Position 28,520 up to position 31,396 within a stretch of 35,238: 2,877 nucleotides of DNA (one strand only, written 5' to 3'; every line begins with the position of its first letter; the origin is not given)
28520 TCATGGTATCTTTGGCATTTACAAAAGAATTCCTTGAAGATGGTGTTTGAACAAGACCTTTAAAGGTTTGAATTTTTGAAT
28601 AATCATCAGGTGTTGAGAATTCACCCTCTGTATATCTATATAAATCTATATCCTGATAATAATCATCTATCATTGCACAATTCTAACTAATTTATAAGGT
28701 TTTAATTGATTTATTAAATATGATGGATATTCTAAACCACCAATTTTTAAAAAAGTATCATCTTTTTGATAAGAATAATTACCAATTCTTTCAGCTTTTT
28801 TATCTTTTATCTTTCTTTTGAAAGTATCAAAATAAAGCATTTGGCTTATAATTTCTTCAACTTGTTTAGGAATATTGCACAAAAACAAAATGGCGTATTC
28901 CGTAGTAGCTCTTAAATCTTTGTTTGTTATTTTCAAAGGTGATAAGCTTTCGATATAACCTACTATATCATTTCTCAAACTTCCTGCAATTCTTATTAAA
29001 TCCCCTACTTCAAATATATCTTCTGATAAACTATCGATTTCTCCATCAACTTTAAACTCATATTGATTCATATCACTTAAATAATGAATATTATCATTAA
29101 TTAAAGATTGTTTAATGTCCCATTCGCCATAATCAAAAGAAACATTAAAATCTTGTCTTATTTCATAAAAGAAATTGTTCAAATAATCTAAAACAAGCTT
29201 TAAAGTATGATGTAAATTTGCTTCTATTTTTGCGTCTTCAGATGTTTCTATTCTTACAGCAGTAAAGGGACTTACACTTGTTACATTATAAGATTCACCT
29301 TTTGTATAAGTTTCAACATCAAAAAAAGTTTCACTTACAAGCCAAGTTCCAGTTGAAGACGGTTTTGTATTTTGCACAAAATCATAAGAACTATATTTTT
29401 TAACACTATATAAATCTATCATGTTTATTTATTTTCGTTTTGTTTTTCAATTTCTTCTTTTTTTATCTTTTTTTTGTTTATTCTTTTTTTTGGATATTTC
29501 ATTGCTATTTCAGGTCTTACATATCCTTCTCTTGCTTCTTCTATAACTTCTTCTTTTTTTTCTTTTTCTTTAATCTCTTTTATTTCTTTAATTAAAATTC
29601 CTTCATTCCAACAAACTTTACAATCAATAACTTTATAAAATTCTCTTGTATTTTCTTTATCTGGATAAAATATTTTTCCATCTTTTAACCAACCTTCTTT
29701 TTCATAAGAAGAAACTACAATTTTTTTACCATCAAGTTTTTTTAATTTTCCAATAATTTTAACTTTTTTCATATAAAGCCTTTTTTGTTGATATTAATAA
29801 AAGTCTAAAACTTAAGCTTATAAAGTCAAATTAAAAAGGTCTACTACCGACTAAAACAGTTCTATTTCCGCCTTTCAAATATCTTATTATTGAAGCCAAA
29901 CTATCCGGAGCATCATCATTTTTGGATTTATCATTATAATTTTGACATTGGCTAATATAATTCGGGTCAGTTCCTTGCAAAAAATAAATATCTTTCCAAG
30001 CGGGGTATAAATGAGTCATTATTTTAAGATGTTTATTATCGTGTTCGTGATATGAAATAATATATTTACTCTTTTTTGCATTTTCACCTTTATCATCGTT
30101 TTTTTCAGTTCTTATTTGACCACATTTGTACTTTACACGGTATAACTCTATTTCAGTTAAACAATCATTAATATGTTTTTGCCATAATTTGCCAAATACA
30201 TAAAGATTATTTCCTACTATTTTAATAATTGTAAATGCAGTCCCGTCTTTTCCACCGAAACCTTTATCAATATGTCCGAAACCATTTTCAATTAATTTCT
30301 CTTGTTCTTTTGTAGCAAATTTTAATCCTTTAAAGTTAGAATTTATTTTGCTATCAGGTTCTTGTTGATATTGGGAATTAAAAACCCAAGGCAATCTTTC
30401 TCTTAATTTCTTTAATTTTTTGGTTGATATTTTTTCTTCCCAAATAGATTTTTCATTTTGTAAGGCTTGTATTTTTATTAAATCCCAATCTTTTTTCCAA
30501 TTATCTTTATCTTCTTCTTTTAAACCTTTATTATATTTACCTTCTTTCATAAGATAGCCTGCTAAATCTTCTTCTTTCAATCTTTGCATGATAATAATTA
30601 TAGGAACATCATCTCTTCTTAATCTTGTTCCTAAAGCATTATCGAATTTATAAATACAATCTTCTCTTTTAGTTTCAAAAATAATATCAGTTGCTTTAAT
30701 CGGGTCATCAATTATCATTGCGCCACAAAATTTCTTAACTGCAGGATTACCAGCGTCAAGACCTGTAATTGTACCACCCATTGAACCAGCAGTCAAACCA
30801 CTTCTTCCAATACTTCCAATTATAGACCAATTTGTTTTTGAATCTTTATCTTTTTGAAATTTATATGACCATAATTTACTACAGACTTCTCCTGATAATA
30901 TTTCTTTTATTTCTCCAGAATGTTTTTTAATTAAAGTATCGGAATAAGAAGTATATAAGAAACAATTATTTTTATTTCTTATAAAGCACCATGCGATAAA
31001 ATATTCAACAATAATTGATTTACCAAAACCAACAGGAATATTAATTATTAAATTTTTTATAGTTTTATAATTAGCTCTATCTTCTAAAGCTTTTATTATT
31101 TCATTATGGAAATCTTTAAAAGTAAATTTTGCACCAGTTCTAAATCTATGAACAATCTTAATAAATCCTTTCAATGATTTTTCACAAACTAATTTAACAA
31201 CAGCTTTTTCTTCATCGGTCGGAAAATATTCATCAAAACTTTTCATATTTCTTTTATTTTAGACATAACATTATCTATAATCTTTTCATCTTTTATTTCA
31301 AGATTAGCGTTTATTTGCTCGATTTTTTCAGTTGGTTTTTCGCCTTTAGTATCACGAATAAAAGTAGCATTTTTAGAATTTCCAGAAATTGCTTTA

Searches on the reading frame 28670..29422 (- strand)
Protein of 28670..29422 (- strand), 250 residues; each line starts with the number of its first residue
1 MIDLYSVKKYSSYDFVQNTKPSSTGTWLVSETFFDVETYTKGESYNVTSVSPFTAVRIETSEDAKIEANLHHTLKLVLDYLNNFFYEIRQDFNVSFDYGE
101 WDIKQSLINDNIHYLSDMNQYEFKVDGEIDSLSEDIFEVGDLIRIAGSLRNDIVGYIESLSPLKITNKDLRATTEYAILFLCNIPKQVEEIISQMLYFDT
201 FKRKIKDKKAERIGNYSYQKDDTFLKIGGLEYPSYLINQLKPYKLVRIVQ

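Call 38: search_protein_families(library=phrogs, proteins=[window:28670-29422:-], max_evalue=0.00001)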
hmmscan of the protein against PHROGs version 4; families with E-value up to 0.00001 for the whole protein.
window:28670-29422:- (250 aa): 1 family
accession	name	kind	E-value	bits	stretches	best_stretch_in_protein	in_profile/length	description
phrog_1236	-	head and packaging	4.2e-10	40.6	1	129-247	54-175/177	head protein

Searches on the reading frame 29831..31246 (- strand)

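Call 38: search_protein_families(library=phrogs, proteins=[window:29831-31246:-], max_evalue=0.00001)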
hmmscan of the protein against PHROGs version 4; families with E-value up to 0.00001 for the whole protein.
window:29831-31246:- (471 aa): 4 families
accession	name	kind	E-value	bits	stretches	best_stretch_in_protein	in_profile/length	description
phrog_38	-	head and packaging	7.6e-66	224.2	1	19-461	267-707/760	terminase large subunit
phrog_4758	-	head and packaging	1.1e-44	153.6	1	21-267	16-241/243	terminase large subunit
phrog_5573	-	head and packaging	2.2e-14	54.5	1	249-462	7-239/250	terminase large subunit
phrog_30251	-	head and packaging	3.5e-12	46.4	1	59-299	51-279/799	terminase large subunit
